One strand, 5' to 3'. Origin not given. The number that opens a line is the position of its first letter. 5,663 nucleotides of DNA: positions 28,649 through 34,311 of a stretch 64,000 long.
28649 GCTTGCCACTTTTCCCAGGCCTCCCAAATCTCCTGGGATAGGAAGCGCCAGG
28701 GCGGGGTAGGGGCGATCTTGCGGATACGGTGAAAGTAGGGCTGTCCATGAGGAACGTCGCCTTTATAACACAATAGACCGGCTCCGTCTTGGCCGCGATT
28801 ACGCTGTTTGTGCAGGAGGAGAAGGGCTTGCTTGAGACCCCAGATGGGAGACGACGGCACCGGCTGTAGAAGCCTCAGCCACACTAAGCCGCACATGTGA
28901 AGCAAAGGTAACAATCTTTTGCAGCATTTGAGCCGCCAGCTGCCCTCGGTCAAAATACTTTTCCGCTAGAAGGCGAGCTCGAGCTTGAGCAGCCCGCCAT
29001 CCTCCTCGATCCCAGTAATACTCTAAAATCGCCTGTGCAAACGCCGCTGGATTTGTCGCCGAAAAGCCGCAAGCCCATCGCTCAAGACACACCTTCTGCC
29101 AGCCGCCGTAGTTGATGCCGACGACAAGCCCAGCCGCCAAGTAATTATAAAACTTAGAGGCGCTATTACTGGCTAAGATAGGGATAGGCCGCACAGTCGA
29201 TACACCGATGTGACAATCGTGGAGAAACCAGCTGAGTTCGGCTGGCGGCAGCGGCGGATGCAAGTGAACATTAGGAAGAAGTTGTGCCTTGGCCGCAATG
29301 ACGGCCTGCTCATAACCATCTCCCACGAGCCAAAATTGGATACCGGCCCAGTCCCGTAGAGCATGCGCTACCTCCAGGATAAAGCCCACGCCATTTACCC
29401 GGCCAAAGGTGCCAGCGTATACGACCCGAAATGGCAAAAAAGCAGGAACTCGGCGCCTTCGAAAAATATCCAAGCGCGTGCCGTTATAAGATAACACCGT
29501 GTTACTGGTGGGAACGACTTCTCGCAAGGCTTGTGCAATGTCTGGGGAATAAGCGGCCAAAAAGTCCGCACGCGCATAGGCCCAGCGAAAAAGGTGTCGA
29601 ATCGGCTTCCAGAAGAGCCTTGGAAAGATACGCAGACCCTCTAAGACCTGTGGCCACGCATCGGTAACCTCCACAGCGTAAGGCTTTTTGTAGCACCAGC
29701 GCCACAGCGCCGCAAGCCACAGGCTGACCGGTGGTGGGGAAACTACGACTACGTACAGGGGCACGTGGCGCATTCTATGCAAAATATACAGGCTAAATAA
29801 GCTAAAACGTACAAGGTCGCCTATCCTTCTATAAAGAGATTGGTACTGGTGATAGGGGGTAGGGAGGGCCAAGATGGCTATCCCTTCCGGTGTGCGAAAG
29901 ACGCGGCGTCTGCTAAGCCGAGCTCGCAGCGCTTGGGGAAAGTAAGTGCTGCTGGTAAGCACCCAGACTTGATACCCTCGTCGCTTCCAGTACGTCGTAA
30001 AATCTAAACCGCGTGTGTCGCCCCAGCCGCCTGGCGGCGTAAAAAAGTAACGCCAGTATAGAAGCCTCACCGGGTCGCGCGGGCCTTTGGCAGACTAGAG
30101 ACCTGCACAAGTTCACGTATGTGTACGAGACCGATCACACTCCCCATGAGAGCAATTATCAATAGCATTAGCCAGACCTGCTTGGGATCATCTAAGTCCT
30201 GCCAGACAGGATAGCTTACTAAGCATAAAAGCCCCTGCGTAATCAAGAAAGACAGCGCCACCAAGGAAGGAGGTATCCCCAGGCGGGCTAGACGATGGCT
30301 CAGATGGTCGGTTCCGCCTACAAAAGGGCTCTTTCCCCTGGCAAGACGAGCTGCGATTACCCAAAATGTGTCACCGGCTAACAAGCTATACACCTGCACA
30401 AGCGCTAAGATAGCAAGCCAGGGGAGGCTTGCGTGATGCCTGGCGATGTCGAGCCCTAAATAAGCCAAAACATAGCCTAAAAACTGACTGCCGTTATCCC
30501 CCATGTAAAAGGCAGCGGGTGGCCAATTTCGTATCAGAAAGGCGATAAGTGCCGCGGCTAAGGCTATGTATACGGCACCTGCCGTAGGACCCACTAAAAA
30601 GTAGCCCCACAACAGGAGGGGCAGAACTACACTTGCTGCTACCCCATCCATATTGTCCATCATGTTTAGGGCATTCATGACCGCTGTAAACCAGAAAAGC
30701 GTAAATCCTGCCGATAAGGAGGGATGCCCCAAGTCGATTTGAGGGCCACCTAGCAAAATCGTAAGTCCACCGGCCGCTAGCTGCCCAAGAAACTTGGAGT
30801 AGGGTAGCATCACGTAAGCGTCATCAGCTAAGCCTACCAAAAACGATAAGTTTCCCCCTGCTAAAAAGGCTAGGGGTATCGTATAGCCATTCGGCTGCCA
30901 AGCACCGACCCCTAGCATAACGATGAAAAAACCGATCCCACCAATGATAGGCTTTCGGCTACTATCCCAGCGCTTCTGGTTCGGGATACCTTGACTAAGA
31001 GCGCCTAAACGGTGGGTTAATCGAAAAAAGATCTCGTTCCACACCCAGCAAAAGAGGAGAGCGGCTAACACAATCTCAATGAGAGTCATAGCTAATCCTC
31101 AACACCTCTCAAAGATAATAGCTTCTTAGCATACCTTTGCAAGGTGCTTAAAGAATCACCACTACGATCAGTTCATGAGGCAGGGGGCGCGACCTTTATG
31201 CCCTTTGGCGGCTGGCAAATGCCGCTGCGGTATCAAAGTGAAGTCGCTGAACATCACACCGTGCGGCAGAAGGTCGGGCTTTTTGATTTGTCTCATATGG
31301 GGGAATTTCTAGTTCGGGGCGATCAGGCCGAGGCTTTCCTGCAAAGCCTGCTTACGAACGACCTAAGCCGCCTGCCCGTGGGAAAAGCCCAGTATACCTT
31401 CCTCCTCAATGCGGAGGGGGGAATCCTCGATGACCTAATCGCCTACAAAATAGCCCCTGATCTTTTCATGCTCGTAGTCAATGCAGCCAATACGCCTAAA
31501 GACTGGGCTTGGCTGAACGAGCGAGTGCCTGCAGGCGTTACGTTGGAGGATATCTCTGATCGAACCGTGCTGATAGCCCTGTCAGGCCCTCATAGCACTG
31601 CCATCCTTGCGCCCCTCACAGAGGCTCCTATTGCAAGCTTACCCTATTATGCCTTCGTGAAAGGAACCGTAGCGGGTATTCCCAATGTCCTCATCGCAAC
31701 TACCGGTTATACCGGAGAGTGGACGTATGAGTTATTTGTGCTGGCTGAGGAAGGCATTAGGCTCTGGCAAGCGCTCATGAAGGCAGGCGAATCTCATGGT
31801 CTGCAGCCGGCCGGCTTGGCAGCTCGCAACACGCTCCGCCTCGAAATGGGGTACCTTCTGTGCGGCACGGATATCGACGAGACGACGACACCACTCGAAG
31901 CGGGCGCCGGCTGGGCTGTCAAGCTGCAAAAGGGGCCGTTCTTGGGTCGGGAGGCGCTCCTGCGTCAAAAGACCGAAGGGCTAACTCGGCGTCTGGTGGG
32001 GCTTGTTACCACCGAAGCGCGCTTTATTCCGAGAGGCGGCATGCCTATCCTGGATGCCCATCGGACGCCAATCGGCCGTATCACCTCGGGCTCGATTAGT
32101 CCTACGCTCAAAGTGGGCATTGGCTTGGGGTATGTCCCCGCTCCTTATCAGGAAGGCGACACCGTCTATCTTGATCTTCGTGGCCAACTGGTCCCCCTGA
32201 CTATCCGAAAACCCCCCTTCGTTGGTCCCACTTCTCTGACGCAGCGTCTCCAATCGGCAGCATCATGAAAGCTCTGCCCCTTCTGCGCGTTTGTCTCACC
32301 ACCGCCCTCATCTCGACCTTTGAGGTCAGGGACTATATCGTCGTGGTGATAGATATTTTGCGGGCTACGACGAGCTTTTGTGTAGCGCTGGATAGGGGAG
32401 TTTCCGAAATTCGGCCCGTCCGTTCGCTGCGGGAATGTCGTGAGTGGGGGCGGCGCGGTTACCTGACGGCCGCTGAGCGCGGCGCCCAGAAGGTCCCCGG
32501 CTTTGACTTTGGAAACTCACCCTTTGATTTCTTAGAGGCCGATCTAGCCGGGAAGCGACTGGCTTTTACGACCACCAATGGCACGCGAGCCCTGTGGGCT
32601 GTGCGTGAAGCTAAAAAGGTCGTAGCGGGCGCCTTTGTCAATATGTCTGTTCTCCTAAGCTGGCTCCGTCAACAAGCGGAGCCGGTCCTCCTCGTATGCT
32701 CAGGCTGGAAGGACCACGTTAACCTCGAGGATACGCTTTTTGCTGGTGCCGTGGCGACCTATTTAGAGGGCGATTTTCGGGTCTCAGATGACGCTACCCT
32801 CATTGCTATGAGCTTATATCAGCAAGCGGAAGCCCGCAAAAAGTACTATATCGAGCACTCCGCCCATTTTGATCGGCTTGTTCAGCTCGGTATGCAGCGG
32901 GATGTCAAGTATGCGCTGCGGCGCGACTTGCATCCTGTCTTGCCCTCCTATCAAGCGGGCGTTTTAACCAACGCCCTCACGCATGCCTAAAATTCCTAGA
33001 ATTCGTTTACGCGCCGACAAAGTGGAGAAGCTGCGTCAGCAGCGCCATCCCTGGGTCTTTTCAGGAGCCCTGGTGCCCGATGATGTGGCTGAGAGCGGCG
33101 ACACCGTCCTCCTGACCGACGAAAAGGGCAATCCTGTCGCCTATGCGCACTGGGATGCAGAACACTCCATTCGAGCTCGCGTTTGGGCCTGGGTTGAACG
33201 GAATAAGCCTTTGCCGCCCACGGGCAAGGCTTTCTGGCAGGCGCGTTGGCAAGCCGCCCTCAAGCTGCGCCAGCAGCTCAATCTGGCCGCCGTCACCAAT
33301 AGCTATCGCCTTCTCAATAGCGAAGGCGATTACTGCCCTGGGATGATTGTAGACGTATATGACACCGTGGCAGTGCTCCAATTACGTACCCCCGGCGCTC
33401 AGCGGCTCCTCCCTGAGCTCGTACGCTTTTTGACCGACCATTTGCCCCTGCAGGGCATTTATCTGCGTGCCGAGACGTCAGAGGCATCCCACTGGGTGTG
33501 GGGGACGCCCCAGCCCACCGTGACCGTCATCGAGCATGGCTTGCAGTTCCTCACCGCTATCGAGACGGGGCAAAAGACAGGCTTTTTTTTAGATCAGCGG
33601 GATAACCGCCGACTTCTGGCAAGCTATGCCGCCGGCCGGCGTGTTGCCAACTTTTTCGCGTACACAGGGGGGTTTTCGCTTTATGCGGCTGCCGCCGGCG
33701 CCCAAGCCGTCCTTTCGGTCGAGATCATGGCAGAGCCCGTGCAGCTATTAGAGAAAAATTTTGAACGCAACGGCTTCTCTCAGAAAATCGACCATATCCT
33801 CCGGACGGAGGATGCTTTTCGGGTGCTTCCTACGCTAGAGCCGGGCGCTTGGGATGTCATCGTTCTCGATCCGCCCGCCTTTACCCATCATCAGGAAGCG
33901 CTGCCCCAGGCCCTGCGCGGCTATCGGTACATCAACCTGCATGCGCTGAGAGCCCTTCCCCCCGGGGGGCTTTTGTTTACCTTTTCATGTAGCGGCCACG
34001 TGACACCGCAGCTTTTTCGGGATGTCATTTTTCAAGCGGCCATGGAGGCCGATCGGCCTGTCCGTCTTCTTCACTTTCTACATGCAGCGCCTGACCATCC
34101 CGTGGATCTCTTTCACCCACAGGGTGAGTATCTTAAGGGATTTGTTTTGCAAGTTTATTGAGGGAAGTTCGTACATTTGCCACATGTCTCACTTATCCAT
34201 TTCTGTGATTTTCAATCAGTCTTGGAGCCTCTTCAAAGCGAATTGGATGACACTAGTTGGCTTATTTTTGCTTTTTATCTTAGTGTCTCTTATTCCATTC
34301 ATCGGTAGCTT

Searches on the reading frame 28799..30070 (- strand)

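Call 16: search_protein_families(library=pfam, proteins=[window:28799-30070:-], max_evalue=0.00001)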
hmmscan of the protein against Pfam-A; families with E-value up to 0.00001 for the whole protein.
window:28799-30070:- (423 aa): 3 families
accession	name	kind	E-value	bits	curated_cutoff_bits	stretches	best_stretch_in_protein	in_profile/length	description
PF13692.12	Glyco_trans_1_4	-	4.7e-08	33.8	27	1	215-351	3-139/142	Glycosyl transferases group 1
PF13579.12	Glyco_trans_4_4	-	1.6e-07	32.2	29.7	1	27-192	13-153/158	Glycosyl transferase 4-like domain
PF13439.12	Glyco_transf_4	-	4.1e-06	27.3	28.5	0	23-200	10-168/170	Glycosyltransferase Family 4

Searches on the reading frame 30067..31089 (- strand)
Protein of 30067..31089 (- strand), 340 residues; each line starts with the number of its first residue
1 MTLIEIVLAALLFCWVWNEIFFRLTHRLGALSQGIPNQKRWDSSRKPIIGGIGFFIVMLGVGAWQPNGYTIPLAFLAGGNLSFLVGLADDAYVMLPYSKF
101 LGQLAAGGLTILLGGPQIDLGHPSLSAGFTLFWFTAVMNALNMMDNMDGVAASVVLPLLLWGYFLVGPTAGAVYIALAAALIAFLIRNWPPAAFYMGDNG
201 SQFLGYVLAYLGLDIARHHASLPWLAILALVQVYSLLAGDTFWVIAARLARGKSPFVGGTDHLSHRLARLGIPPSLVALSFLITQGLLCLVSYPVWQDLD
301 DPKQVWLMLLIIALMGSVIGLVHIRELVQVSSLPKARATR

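Call 16: search_protein_families(library=pfam, proteins=[window:30067-31089:-], max_evalue=0.00001)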
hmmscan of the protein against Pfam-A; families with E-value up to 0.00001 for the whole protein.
window:30067-31089:- (340 aa): 1 family
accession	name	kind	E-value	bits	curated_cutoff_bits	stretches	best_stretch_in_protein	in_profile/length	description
PF00953.26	Glycos_transf_4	-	7.6e-24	84.9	27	1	74-213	3-157/160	Glycosyl transferase family 4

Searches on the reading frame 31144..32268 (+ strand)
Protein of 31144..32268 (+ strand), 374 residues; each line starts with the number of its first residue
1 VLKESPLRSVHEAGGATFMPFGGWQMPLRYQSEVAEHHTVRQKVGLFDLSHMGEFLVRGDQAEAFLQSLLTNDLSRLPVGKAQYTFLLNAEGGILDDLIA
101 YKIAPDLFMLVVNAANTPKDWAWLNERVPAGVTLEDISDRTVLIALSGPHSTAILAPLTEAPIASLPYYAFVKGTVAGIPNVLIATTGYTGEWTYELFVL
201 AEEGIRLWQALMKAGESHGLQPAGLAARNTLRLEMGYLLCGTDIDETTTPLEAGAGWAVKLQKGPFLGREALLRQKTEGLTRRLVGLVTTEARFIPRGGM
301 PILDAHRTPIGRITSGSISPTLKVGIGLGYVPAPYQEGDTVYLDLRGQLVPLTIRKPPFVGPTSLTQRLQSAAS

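Call 16: search_protein_families(library=pfam, proteins=[window:31144-32268:+], max_evalue=0.00001)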
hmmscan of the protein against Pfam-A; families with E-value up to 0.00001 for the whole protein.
window:31144-32268:+ (374 aa): 2 families
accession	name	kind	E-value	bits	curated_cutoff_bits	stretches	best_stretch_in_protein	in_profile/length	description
PF01571.26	GCV_T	-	3.3e-92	308.8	25.6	1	8-258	2-255/255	Aminomethyltransferase folate-binding domain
PF08669.17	GCV_T_C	-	7.5e-19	67.9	25.9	1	282-360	1-79/80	Glycine cleavage T-protein C-terminal barrel domain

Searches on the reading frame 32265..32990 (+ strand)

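Call 16: search_protein_families(library=pfam, proteins=[window:32265-32990:+], max_evalue=0.00001)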
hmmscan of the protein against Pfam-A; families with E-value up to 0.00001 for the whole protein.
window:32265-32990:+ (241 aa): 1 family
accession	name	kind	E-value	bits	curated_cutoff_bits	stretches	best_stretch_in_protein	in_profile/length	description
PF04029.19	2-ph_phosp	-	1.8e-69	233.8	26.4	1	11-230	2-224/226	2-phosphosulpholactate phosphatase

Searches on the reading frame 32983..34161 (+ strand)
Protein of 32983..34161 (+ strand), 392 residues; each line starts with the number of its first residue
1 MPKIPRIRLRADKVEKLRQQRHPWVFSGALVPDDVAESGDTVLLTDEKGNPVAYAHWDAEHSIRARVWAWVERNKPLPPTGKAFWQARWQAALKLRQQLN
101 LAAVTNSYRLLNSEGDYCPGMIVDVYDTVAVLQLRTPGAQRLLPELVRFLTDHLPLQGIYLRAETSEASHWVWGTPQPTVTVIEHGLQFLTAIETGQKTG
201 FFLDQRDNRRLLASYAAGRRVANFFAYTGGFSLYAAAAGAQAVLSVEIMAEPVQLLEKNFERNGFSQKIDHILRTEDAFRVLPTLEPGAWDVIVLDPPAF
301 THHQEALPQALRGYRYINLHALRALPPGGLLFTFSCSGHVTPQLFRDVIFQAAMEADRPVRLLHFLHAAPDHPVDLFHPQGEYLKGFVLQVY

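Call 16: search_protein_families(library=pfam, proteins=[window:32983-34161:+], max_evalue=0.00001)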
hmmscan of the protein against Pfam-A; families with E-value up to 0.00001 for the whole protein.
window:32983-34161:+ (392 aa): 3 families
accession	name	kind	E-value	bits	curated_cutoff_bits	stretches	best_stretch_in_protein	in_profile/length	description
PF10672.15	Methyltrans_SAM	-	3.2e-22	79.5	27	1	162-346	68-249/286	S-adenosylmethionine-dependent methyltransferase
PF17785.7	PUA_3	-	2.7e-13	49.9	22.6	1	7-70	1-64/64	PUA-like domain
PF03602.21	Cons_hypoth95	-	1.1e-06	28.9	24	1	212-309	36-134/182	Conserved hypothetical protein 95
